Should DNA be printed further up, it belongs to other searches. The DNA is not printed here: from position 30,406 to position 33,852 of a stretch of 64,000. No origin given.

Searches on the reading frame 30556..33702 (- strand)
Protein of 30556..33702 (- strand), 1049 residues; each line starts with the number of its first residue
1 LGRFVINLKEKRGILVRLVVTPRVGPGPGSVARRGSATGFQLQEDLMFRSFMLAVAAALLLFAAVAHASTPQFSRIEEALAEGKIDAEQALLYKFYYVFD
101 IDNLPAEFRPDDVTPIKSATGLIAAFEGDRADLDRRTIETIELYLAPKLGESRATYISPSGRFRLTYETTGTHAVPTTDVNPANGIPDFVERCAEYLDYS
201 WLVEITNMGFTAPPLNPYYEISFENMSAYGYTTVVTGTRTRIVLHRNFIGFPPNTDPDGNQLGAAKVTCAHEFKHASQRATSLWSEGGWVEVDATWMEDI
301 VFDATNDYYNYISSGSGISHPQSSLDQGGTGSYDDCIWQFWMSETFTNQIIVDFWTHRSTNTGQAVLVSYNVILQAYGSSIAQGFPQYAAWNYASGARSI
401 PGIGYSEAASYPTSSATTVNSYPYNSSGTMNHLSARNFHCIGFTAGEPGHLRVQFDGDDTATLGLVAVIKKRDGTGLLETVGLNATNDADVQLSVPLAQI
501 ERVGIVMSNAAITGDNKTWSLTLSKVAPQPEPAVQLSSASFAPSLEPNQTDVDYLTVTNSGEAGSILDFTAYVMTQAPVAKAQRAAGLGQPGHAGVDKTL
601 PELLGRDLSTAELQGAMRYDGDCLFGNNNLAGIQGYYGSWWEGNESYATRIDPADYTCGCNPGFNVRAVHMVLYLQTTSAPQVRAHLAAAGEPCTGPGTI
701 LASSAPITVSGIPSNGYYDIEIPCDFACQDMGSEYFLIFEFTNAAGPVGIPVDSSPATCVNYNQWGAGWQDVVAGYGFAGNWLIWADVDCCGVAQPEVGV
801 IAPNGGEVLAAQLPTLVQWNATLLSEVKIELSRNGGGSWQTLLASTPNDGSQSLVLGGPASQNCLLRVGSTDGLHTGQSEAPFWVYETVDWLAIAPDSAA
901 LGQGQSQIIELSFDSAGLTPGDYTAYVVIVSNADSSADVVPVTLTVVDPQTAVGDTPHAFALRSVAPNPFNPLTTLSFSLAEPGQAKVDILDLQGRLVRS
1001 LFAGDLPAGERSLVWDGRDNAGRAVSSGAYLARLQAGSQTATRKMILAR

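Call 38: search_protein_families(library=pfam, proteins=[window:30556-33702:-], max_evalue=0.0001)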
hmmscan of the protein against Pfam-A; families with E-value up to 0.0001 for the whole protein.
window:30556-33702:- (1049 aa): 1 family
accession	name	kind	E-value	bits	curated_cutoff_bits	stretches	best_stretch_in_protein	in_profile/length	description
PF13860.13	FlgD_ig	-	8.7e-12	45.3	27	1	978-1037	16-76/79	FlgD Ig-like domain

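Call 55: search_protein_families(library=ncbifam, proteins=[window:30556-33702:-], max_evalue=0.001)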
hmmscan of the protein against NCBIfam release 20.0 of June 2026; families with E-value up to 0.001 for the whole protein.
window:30556-33702:- (1049 aa): 5 families
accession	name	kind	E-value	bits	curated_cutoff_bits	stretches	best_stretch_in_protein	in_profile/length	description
NF045524.1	MXAN_6640_HExxH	subfamily_domain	3.4e-46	158.3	140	1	166-439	2-288/290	MXAN_6640 family putative metalloprotease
TIGR04183.1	Por_Secre_tail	domain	3.6e-07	30.1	23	1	965-1046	1-70/72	T9SS type A sorting domain-containing protein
NF005176.1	PRK06655.1-1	equivalog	3.7e-07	30.3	230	1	985-1042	98-155/197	flagellar hook assembly protein FlgD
NF033707.1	T9SS_sortase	equivalog_domain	8.1e-06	23.7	420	1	964-1042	1000-1083/1095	type IX secretion system sortase PorU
NF009276.0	PRK12633.1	equivalog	3.1e-05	23.8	383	1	986-1037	131-182/234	flagellar basal body rod modification protein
